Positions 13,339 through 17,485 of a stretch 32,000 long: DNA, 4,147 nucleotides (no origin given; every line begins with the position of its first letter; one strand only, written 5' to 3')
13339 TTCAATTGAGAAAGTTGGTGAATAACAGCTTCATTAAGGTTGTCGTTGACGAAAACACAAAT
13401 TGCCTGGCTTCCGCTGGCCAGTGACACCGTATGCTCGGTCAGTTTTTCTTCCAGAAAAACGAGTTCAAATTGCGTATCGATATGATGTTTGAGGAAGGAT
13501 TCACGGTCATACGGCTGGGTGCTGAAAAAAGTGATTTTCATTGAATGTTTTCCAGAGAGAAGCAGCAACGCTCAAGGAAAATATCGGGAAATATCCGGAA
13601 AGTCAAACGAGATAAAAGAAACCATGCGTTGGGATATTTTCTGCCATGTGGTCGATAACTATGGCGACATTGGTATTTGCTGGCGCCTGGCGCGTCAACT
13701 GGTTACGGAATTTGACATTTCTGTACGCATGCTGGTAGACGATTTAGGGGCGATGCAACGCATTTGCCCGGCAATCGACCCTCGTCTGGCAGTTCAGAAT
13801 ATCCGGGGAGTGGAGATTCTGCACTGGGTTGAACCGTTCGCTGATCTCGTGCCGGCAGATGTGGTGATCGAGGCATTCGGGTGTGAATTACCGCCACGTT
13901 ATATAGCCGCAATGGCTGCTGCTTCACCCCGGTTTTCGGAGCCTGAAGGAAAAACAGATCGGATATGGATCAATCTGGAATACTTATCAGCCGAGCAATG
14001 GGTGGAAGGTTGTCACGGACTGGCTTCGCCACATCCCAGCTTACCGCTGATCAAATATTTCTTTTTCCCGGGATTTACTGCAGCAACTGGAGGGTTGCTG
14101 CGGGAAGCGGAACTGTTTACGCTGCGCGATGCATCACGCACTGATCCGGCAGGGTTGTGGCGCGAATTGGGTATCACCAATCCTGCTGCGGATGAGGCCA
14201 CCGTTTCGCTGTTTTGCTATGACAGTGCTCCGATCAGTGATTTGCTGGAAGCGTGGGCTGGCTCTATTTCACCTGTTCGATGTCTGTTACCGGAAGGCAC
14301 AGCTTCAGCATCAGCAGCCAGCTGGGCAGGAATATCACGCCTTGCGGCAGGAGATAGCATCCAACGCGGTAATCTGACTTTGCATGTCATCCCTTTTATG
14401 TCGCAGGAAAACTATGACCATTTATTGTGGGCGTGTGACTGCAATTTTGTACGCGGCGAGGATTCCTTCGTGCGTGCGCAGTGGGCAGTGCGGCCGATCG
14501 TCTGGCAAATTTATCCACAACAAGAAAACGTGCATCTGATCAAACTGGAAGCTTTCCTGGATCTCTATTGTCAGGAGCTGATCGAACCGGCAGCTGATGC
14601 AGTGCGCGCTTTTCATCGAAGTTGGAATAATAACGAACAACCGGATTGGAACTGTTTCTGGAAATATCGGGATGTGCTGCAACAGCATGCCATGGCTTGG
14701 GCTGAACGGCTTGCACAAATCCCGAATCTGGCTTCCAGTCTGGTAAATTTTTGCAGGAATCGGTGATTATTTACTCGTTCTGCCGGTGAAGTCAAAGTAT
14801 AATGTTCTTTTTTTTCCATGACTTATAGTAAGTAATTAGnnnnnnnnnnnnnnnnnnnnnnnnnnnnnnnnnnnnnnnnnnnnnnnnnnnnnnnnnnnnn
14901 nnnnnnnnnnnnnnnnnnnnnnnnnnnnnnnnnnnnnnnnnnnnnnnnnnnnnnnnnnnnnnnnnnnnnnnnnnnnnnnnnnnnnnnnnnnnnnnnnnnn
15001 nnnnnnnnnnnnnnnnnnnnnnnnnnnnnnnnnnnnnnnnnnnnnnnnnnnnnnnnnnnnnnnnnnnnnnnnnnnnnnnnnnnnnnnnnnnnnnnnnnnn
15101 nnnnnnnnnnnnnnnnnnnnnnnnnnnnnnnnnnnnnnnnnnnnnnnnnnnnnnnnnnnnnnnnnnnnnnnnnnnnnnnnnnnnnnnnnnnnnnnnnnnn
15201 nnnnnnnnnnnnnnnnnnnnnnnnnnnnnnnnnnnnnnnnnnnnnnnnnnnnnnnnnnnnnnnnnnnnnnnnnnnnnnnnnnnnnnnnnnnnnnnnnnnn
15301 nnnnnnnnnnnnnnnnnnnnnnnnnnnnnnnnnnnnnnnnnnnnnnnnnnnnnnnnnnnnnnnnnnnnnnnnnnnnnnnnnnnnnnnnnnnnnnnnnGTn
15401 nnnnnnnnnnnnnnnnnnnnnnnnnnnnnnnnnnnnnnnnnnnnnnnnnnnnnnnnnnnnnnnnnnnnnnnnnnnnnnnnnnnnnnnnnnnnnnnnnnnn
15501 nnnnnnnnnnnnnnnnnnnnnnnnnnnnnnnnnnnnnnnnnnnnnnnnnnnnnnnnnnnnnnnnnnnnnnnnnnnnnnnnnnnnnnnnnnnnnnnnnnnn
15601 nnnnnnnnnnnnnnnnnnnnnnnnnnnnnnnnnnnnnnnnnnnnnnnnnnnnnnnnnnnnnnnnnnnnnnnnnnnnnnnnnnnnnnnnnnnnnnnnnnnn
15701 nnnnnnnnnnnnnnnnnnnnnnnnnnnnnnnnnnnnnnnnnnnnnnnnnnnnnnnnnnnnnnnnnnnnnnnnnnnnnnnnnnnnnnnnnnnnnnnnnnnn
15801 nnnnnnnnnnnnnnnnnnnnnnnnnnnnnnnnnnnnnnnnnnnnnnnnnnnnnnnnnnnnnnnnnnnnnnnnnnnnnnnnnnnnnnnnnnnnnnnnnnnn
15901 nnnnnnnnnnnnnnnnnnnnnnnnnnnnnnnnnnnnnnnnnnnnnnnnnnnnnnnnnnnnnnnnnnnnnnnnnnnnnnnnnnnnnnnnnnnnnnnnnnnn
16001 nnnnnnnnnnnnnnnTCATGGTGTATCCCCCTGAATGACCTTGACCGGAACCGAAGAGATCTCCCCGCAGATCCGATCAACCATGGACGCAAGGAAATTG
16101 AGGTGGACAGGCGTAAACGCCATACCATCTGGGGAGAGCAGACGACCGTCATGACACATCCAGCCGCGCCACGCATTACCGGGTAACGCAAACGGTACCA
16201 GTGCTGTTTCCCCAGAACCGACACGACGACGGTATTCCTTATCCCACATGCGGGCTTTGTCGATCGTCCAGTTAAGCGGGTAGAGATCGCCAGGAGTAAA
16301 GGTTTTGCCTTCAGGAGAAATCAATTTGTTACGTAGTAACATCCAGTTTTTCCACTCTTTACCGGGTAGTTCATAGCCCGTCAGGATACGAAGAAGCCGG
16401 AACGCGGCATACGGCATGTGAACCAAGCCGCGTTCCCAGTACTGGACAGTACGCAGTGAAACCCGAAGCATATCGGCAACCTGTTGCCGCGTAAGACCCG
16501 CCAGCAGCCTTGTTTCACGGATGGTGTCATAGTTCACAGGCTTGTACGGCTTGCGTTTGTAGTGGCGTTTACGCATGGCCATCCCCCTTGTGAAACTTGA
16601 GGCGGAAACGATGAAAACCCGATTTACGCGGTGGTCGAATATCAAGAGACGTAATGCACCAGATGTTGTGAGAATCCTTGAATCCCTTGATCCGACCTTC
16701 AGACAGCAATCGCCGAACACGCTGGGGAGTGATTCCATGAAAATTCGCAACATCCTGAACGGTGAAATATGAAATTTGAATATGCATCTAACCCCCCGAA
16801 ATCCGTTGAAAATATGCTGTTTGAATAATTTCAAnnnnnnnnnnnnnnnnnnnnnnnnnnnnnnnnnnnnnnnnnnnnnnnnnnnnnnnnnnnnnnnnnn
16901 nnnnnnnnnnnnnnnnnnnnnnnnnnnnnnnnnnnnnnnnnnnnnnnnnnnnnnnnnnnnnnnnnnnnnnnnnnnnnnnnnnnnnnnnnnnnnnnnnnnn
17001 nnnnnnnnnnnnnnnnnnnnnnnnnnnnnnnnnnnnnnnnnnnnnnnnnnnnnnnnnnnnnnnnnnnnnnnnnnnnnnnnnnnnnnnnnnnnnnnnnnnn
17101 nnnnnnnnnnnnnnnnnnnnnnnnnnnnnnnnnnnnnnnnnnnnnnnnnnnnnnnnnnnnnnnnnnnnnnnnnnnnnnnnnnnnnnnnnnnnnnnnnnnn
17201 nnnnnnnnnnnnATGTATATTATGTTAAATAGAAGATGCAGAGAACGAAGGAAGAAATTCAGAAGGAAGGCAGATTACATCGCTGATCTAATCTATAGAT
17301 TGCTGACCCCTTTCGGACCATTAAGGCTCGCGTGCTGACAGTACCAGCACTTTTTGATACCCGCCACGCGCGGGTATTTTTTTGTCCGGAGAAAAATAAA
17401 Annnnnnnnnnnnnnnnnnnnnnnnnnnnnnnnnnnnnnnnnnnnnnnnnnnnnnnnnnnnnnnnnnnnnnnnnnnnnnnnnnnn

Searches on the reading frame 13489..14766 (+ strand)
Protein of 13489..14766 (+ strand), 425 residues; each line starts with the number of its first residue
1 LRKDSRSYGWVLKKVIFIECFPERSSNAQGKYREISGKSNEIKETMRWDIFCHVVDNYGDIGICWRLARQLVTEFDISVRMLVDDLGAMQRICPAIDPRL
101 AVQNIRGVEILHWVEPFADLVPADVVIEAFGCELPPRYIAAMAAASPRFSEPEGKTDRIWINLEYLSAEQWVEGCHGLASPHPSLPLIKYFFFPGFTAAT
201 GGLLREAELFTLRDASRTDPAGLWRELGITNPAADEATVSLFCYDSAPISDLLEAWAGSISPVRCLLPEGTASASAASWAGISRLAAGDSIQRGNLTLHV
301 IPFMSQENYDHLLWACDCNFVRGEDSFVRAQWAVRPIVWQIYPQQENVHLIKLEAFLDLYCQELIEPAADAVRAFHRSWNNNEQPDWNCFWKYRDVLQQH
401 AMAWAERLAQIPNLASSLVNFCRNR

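Call 13: search_protein_families(library=pfam, proteins=[window:13489-14766:+], max_evalue=0.01)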
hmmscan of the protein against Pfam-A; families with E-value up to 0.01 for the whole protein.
window:13489-14766:+ (425 aa): 1 family
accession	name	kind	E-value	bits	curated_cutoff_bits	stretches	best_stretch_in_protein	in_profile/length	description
PF10093.14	EarP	-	1.1e-153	512.2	25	1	48-423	1-372/372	Elongation-Factor P (EF-P) rhamnosyltransferase EarP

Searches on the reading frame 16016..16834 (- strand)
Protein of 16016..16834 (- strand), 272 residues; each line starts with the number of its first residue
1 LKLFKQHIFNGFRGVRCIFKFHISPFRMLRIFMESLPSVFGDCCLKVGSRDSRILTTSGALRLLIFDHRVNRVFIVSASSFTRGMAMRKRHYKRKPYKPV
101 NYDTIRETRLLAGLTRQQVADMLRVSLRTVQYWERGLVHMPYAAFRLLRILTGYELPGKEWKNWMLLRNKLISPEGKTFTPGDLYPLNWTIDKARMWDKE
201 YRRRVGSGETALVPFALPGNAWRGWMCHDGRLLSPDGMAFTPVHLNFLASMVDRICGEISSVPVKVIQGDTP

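Call 13: search_protein_families(library=pfam, proteins=[window:16016-16834:-], max_evalue=0.01)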
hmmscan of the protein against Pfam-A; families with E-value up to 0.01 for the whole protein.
window:16016-16834:- (272 aa): 5 families
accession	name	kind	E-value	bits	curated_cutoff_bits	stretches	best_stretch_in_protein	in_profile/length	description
PF12375.13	DUF3653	-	5.6e-30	103.7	22.4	2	153-207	1-55/66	Phage protein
PF13560.12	HTH_31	-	6.9e-07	29.9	27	1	104-161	5-61/64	Helix-turn-helix domain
PF01381.28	HTH_3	-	4.3e-06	27.1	23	1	105-136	1-32/55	Helix-turn-helix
PF13384.12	HTH_23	-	5.9e-05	23.2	24.6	1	110-134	13-43/50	Homeodomain-like domain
PF13413.12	HTH_25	-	0.0037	17.5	24.6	1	105-135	2-32/62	Helix-turn-helix domain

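Call 14: search_protein_families(library=phrogs, proteins=[window:16016-16834:-], max_evalue=0.01)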
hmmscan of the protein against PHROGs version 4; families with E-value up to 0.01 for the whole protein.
window:16016-16834:- (272 aa): 12 families
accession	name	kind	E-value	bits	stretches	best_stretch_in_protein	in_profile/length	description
phrog_1668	-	tail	3.3e-14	54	1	111-187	16-92/122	tail assembly protein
phrog_6106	-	unknown function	3.4e-10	40.8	1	103-239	13-152/194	-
phrog_3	-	transcription regulation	7.9e-07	30.2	1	85-200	74-181/430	transcriptional repressor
phrog_2104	-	unknown function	2.7e-06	28.5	1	85-150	24-89/103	-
phrog_2188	-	unknown function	4e-05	24.5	0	160-201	25-66/132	-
phrog_7950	-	transcription regulation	5.7e-05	24.1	1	103-136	10-43/68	transcriptional repressor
phrog_955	-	DNA, RNA and nucleotide metabolism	0.00034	21.4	1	103-141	27-65/142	HTH DNA binding protein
phrog_8213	-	unknown function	0.00051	20.8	1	117-196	18-100/142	-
phrog_20671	-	unknown function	0.00097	20.2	0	149-182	2-36/71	-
phrog_8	-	transcription regulation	0.0011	19.5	1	70-141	45-116/346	transcriptional regulator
phrog_664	-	DNA, RNA and nucleotide metabolism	0.0015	19.4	1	95-136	83-123/210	DNA binding protein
phrog_4836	-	transcription regulation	0.0092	16.5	0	103-136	78-111/194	CII-like regulator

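Call 85: search_protein_families(library=ncbifam, proteins=[window:16016-16834:-], max_evalue=0.01)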
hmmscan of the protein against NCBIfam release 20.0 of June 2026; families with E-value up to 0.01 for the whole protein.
window:16016-16834:- (272 aa): 3 families
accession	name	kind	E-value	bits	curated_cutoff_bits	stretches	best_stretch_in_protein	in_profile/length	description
NF040522.1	VC1465_fam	subfamily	5.8e-51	171.2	70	2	105-213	1-110/111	VC1465 family Xer recombination activation factor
TIGR03830.1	CxxCG_CxxCG_HTH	subfamily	4.8e-05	23.2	61.8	1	79-152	45-117/127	type II TA system antitoxin MqsA family protein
TIGR02999.1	Sig-70_X6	subfamily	0.0082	16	126.15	0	106-131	143-168/183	ECF-type sigma factor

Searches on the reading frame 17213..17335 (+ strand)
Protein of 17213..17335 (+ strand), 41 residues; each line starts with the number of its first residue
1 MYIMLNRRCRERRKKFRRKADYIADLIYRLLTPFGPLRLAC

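Call 30: find_homologous_proteins(query=window:17213-17335:+, max_evalue=10)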
Query seq(41 aa): no candidate shares three 5-residue words with the query. No homologue found.

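Call 53: search_protein_representatives(alignment_id=A1)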
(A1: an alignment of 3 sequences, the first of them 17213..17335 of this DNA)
Query: 3 sequences, 162 profile positions. Proteins with E-value up to 0.001 (for the whole library): 234; up to 1e-10: 65; up to 1e-30: 2. The best 150 are listed.
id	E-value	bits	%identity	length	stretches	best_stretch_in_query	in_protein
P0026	2.2e-32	128.4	-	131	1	4-122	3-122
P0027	2.2e-32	128.4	-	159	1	1-118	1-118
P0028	2.4e-27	112.0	-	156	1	3-136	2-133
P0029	1.8e-26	109.2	-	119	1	3-93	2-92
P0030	2.6e-26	108.7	-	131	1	3-108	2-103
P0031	9.1e-25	103.7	-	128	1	3-110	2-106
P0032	1.3e-24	103.2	-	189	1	3-117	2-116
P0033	1.1e-23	100.1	-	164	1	3-147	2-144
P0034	2.1e-22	96.0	-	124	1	5-127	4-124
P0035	3.5e-22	95.2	-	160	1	3-119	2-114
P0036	9.1e-22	93.9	-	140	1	3-118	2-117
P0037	1.3e-19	87.0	-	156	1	3-127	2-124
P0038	4.0e-19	85.3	-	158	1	1-138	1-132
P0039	7.8e-19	84.4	-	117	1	3-87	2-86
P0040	8.5e-19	84.3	-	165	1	3-114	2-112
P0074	8.6e-12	61.5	-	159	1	1-133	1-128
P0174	8.0e-08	48.6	-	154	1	2-128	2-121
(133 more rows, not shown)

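Call 86: search_protein_families(library=phrogs, proteins=[P0174, P0074], max_evalue=0.001)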
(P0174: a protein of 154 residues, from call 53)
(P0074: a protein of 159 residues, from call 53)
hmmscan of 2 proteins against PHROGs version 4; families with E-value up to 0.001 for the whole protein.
P0174 (154 aa): 3 families
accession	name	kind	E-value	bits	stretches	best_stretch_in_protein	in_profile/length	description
phrog_638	-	transcription regulation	6.9e-15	56.2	1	2-110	2-114/145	transcriptional regulator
phrog_4441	-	DNA, RNA and nucleotide metabolism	7.9e-08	33.5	1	2-86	3-89/98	HTH DNA binding protein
phrog_34897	-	unknown function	3.5e-05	24.2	1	12-106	14-110/279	-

P0074 (159 aa): 2 families
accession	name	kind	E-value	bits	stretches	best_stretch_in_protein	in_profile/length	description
phrog_638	-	transcription regulation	2.7e-11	44.5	1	11-127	13-136/145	transcriptional regulator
phrog_4441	-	DNA, RNA and nucleotide metabolism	1.5e-05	26.2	1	16-87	19-90/98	HTH DNA binding protein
